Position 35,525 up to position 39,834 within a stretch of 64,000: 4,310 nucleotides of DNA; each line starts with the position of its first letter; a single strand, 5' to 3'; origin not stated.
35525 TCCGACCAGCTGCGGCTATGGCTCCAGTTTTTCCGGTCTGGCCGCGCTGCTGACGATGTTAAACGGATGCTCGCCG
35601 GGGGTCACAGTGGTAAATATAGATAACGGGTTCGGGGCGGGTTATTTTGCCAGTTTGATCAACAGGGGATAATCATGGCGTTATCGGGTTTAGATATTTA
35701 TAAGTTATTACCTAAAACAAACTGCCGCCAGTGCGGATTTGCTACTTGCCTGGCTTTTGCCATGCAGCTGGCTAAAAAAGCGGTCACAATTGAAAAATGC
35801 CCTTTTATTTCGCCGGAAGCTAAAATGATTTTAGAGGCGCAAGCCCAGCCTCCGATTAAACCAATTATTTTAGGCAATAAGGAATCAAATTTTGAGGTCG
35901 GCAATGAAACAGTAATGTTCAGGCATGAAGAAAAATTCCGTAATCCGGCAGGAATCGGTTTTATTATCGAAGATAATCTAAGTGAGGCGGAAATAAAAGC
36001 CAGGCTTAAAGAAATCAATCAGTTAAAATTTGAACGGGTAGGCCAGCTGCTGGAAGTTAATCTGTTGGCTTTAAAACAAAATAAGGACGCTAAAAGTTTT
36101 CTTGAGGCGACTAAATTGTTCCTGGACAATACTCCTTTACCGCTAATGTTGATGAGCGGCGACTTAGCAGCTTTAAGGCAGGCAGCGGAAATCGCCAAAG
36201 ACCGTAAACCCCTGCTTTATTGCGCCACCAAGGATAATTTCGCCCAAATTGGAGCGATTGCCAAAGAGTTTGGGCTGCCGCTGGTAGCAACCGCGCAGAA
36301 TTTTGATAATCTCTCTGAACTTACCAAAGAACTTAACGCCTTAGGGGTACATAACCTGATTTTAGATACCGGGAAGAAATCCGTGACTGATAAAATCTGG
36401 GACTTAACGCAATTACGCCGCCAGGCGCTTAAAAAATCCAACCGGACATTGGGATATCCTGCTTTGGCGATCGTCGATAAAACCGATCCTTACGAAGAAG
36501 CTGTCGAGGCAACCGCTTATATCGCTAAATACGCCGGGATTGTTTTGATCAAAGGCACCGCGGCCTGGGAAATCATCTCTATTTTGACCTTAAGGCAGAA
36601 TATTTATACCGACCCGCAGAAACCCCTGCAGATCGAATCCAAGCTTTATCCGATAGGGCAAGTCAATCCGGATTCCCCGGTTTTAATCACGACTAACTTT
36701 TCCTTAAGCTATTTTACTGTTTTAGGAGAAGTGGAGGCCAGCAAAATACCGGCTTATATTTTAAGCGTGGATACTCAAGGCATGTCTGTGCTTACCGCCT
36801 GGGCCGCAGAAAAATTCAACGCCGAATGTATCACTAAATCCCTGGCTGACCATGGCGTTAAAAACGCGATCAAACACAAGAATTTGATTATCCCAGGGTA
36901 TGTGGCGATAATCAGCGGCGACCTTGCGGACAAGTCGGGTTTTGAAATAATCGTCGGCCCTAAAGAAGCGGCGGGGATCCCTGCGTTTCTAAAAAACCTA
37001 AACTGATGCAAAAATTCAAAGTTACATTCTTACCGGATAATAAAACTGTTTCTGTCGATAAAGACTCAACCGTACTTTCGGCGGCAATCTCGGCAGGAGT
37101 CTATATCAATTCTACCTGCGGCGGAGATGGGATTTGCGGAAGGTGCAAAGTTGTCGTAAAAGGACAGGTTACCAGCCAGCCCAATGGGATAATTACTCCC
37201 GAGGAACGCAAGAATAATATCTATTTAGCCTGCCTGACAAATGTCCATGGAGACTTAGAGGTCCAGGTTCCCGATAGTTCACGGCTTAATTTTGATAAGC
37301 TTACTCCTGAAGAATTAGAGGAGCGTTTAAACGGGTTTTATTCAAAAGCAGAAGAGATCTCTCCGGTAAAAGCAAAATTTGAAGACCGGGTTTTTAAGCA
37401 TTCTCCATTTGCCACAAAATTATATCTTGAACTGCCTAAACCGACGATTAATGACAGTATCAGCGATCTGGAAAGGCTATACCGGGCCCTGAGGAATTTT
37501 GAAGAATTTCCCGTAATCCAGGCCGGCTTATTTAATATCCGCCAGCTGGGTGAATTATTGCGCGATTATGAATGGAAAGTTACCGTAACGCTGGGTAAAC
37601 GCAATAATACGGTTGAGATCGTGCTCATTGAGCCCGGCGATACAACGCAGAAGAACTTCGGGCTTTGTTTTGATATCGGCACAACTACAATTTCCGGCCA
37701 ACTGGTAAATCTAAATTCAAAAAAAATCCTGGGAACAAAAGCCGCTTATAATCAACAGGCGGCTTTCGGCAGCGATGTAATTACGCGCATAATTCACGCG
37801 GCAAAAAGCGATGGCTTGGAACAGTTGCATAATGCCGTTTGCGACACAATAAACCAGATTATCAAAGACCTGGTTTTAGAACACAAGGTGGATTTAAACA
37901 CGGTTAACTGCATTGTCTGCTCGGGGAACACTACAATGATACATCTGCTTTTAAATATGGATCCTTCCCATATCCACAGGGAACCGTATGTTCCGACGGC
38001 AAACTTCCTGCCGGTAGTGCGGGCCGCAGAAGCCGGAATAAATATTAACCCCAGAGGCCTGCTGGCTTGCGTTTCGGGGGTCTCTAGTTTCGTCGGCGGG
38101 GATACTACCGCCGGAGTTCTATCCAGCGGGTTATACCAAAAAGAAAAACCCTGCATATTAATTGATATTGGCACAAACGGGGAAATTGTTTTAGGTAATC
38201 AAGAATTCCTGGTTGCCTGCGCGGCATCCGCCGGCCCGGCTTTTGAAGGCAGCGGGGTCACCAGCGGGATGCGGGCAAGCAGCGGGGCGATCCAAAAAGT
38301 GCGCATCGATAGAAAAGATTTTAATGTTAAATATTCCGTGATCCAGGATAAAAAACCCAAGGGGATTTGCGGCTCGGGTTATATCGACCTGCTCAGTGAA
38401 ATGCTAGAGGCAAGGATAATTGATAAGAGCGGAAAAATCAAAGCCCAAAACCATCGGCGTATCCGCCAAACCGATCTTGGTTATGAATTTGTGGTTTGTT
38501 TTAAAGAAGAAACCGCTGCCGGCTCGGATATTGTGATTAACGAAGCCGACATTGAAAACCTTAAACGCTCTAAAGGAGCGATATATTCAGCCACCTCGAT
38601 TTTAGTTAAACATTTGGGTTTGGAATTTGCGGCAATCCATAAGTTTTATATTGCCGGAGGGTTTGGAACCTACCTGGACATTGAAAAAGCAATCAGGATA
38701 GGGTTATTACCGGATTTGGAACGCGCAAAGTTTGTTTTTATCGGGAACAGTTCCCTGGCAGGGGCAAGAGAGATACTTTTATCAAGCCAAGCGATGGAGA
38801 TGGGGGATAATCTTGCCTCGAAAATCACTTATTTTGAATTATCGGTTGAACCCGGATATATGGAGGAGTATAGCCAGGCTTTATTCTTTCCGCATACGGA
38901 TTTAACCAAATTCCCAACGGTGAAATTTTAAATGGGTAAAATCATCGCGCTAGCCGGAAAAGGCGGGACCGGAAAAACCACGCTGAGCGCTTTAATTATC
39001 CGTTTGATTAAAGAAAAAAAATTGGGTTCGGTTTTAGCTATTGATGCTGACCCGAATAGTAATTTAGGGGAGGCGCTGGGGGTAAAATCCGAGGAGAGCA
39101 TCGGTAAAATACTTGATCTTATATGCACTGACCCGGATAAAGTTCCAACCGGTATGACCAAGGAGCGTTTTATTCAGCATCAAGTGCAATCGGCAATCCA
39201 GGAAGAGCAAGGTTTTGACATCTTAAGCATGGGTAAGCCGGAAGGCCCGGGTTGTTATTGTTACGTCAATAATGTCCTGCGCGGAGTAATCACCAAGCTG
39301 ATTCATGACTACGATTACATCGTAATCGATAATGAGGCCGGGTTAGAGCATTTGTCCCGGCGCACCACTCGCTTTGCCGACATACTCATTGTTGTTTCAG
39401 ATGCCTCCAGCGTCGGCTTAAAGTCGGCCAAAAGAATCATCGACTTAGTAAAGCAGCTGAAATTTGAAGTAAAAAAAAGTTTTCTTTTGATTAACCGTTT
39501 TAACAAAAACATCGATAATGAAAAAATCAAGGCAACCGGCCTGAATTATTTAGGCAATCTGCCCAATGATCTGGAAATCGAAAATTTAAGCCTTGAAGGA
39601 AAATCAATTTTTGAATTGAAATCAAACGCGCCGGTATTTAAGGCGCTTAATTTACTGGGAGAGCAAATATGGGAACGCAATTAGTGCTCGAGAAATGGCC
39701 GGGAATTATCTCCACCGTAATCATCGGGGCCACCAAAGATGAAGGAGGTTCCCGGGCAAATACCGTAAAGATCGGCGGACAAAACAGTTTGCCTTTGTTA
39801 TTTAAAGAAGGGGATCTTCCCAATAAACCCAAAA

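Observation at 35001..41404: Orphan corrinoid Fe-S protein module (acsC-RACo-cooC-acsD-acsE) without CODH/ACS catalytic genes, preceded by larB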

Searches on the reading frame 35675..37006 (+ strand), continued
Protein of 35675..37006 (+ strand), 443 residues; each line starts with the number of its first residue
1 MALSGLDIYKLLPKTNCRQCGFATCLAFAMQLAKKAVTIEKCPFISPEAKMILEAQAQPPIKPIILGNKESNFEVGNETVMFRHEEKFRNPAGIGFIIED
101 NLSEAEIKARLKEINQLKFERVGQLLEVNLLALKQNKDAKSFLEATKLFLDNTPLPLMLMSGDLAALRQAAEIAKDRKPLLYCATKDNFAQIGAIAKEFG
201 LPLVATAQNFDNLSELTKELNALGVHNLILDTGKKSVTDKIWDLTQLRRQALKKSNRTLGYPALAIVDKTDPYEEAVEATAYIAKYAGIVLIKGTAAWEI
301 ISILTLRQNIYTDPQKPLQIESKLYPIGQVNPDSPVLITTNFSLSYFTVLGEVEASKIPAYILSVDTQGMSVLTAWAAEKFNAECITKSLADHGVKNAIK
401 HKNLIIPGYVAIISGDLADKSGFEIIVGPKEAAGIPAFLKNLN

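Call 78: search_solved_structures(query=window:35675-37006:+, max_evalue=1e-10)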
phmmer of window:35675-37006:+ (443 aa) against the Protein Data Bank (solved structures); distinct sequences matched with E-value up to 1e-10: 4.
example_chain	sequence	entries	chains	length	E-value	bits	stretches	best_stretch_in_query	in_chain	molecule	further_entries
2h9a_A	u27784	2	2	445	3.9e-135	454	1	1-441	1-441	Carbon monoxide dehydrogenase corrinoid/iron-sulfur protein, gamma subunit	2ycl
4c1n_A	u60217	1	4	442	1.2e-134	452.4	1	3-441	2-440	CARBON MONOXIDE DEHYDROGENASE CORRINOID/IRON-SULFUR PROTEIN, GAMMA SUBUNIT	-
4djd_C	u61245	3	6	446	2e-121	408.9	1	1-440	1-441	Corrinoid/iron-sulfur protein large subunit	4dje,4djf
9fzy_F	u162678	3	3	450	1.6e-92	313.7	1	1-442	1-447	Corrinoid iron-sulfur protein large subunit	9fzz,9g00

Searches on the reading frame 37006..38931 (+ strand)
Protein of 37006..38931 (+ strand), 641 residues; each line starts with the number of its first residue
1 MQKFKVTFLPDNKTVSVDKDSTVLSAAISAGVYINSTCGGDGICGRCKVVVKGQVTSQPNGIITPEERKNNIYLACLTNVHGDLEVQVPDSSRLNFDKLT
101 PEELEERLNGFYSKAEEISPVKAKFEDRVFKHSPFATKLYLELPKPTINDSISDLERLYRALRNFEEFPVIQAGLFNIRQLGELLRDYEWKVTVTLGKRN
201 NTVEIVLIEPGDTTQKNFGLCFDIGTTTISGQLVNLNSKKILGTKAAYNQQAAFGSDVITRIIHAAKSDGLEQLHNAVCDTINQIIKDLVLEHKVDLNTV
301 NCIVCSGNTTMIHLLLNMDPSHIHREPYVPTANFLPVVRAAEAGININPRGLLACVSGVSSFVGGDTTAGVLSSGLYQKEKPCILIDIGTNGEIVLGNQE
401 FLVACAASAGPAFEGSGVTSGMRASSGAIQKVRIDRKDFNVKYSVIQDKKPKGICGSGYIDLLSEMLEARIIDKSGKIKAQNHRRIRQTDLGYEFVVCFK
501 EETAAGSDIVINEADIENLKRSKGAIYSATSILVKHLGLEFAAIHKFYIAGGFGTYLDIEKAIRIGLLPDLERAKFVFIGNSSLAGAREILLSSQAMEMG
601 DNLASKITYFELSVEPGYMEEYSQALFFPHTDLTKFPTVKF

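Call 4: search_protein_families(library=pfam, proteins=[window:37006-38931:+])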
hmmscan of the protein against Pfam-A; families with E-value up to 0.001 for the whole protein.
window:37006-38931:+ (641 aa): 5 families
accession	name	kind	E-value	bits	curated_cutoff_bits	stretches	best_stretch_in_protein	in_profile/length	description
PF14574.11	RACo_C_ter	-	2e-102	342.2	27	1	382-640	2-261/261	C-terminal domain of RACo the ASKHA domain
PF17651.6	Raco_middle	-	1.9e-55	187.4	26.8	1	218-379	1-163/163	RACo middle region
PF17650.6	RACo_linker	-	1.3e-19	70.3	26.2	1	126-215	2-86/86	RACo linker region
PF00111.32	Fer2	-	4.7e-10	39.7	21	1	10-80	5-76/77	2Fe-2S iron-sulfur cluster binding domain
PF13510.11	Fer2_4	-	6.5e-05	23.4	22.8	1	5-87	3-78/82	2Fe-2S iron-sulfur cluster binding domain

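Call 5: search_protein_families(library=ncbifam, proteins=[window:37006-38931:+])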
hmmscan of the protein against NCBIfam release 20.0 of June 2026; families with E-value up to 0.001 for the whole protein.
window:37006-38931:+ (641 aa): 10 families
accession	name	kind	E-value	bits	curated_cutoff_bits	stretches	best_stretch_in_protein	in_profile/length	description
NF040756.1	corr_regen_AcsV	exception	7.1e-200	665.5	800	1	5-637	1-632/632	corrinoid activation/regeneration protein AcsV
TIGR04270.1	Rama_corrin_act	subfamily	6e-38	130.5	500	1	219-608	2-394/534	methylamine methyltransferase corrinoid protein reductive activase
NF058606.1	GlBtMonoRdsGbcB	equivalog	9.9e-13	47.7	500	1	3-87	277-361/362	glycine betaine monooxygenase reductase subunit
TIGR01941.1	nqrF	equivalog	1.9e-11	43.5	295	1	11-91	40-123/405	NADH:ubiquinone reductase (Na(+)-transporting) subunit F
NF004317.0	PRK05713.1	equivalog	1.2e-06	28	338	1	12-93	8-89/312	iron-sulfur-binding ferredoxin reductase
NF040810.1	BenC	equivalog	6.7e-06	25.5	430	1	14-113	14-114/333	benzoate 1,2-dioxygenase electron transfer component BenC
NF007964.0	PRK10684.1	equivalog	1.2e-05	24.4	383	1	3-86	249-332/333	NADH oxidoreductase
NF045803.1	MethMoxFADbindMmoC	equivalog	1.2e-05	24.3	500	1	14-99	13-103/343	aromatic/alkene monooxygenase hydroxylase FAD-binding subunit MmoC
NF041393.1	Frdxn_Halo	equivalog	0.00031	20.6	150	1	14-83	39-109/128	ferredoxin Fer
TIGR02008.1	fdx_plant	subfamily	0.00061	19.5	81.15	0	3-87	2-89/97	ferredoxin [2Fe-2S]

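Call 18: find_encoding_contigs(protein=window:37006-38931:+, flank=10000, max_places=2)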
Protein window:37006-38931:+ (641 aa): no gene with exactly this product is on record in the collection.

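Call 77: search_solved_structures(query=window:37006-38931:+, max_evalue=1e-10)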
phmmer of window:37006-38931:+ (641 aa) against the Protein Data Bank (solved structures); distinct sequences matched with E-value up to 1e-10: 3.
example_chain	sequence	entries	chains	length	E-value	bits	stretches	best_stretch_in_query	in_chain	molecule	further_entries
3zyy_X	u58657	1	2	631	8.2e-158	530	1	1-639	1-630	IRON-SULFUR CLUSTER BINDING PROTEIN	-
4c1n_K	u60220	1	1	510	6.3e-140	470.9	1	134-639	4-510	IRON-SULFUR CLUSTER BINDING PROTEIN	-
4c1n_I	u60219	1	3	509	7e-140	470.8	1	134-639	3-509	IRON-SULFUR CLUSTER BINDING PROTEIN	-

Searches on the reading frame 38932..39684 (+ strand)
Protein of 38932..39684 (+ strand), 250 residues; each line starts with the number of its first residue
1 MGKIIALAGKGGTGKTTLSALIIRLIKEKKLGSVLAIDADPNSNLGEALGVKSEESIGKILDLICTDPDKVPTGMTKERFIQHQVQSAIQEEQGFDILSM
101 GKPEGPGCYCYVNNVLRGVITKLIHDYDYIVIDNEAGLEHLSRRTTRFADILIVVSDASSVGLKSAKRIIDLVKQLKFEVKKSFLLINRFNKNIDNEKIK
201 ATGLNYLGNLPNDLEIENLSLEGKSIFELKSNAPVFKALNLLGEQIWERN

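Call 4: search_protein_families(library=pfam, proteins=[window:38932-39684:+])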
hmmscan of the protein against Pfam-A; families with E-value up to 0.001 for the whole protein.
window:38932-39684:+ (250 aa): 7 families
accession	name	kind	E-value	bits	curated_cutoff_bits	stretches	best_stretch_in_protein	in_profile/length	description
PF13614.12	AAA_31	-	1.3e-16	61.5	27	1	3-183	2-174/177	AAA domain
PF01656.29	CbiA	-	2.1e-15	57.2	25.4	1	4-225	1-124/125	CobQ/CobB/MinD/ParA nucleotide binding domain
PF10609.15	ParA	-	4.5e-07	30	27.1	1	3-245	5-244/246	NUBPL iron-transfer P-loop NTPase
PF02374.21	ArsA_ATPase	-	4.8e-07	29.7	24.3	1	3-133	2-131/305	Anion-transporting ATPase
PF06564.18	CBP_BcsQ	-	0.00014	22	21.3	0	113-192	102-173/234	Cellulose biosynthesis protein BcsQ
PF00142.24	Fer4_NifH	-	0.00022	21.2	25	0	4-248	2-246/271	4Fe-4S iron sulfur cluster binding proteins, NifH/frxC family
PF00005.33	ABC_tran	-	0.00055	21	25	1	2-67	11-67/137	ABC transporter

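Call 5: search_protein_families(library=ncbifam, proteins=[window:38932-39684:+])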
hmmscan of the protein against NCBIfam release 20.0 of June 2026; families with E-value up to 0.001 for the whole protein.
window:38932-39684:+ (250 aa): 17 families
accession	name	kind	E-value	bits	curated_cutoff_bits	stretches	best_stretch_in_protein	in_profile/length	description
NF041546.1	ParA_partition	equivalog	1.5e-14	54.1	180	2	116-195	66-147/203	ParA family partition ATPase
TIGR01969.1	minD_arch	subfamily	1.5e-13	50.5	201.75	1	115-246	97-230/251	cell division ATPase MinD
TIGR01968.1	minD_bact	equivalog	8.6e-13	48.2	212.9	1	114-194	99-177/261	septum site-determining protein MinD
TIGR01281.1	DPOR_bchL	equivalog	1.5e-10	40.9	345.15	1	4-237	2-234/268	ferredoxin:protochlorophyllide reductase (ATP-dependent) iron-sulfur ATP-binding protein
TIGR03371.1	cellulose_yhjQ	equivalog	1.1e-08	34.9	157.85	1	4-193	3-181/246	cellulose biosynthesis protein BcsQ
NF041136.1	MrpORP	equivalog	6.9e-08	32.1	450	0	125-248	113-250/365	iron-sulfur cluster carrier protein MrpORP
TIGR03815.1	CpaE_hom_Actino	equivalog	7.9e-07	28.5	154.45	1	7-224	117-319/340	septum site-determining protein Ssd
TIGR00345.1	GET3_arsA_TRC40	subfamily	1.1e-06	28.3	135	1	7-134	2-133/299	TRC40/GET3/ArsA family transport-energizing ATPase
NF041283.1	PrgP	equivalog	7.3e-05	22.2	400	1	2-173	2-170/297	ParA superfamily DNA segregation protein PrgP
NF008079.0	PRK10818.1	equivalog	0.00011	21.6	508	0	125-174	112-161/270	septum site-determining protein MinD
NF041053.1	CobW_rel_Se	equivalog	0.00023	20.9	180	0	126-195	29-98/195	CobW-related selenoprotein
TIGR03453.1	partition_RepA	equivalog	0.00031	19.7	348.45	0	9-174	112-282/387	plasmid partitioning protein RepA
NF009701.0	PRK13230.1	subfamily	0.00039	19.5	350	0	4-110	3-106/291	nitrogenase reductase-like protein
NF010443.0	PRK13869.1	subfamily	0.00045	19.1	446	0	9-58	129-177/405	plasmid-partitioning protein RepA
TIGR04291.1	arsen_driv_ArsA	equivalog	0.0006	18.6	650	1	6-53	7-53/565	arsenical pump-driving ATPase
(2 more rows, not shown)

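Call 47: search_solved_structures(query=window:38932-39684:+, max_evalue=0.00001, show_alignments=2)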
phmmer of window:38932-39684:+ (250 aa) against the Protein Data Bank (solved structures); distinct sequences matched with E-value up to 0.00001: 7.
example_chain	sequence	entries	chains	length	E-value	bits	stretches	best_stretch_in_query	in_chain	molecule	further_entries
3kje_A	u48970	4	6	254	4.6e-21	78.6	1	5-237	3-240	CO dehydrogenase/acetyl-CoA synthase complex, accessory protein CooC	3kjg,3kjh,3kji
6non_A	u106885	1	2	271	3.1e-09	39.8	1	6-177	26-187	Cobyrinic acid ac-diamide synthase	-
6noo_A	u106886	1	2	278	3.3e-09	39.8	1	6-177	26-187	Maintenance of carboxysome positioning A protein, MCDA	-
8ray_B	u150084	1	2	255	2e-08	37.2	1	2-192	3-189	ParA family protein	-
6nop_B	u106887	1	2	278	4.3e-08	36.1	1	6-177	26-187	Cobyrinic acid ac-diamide synthase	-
4v03_A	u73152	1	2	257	9.9e-07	31.7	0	4-63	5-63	SITE-DETERMINING PROTEIN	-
1f48_A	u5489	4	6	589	9.4e-06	28.5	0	7-66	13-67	ARSENITE-TRANSLOCATING ATPASE | ARSENICAL PUMP-DRIVING ATPASE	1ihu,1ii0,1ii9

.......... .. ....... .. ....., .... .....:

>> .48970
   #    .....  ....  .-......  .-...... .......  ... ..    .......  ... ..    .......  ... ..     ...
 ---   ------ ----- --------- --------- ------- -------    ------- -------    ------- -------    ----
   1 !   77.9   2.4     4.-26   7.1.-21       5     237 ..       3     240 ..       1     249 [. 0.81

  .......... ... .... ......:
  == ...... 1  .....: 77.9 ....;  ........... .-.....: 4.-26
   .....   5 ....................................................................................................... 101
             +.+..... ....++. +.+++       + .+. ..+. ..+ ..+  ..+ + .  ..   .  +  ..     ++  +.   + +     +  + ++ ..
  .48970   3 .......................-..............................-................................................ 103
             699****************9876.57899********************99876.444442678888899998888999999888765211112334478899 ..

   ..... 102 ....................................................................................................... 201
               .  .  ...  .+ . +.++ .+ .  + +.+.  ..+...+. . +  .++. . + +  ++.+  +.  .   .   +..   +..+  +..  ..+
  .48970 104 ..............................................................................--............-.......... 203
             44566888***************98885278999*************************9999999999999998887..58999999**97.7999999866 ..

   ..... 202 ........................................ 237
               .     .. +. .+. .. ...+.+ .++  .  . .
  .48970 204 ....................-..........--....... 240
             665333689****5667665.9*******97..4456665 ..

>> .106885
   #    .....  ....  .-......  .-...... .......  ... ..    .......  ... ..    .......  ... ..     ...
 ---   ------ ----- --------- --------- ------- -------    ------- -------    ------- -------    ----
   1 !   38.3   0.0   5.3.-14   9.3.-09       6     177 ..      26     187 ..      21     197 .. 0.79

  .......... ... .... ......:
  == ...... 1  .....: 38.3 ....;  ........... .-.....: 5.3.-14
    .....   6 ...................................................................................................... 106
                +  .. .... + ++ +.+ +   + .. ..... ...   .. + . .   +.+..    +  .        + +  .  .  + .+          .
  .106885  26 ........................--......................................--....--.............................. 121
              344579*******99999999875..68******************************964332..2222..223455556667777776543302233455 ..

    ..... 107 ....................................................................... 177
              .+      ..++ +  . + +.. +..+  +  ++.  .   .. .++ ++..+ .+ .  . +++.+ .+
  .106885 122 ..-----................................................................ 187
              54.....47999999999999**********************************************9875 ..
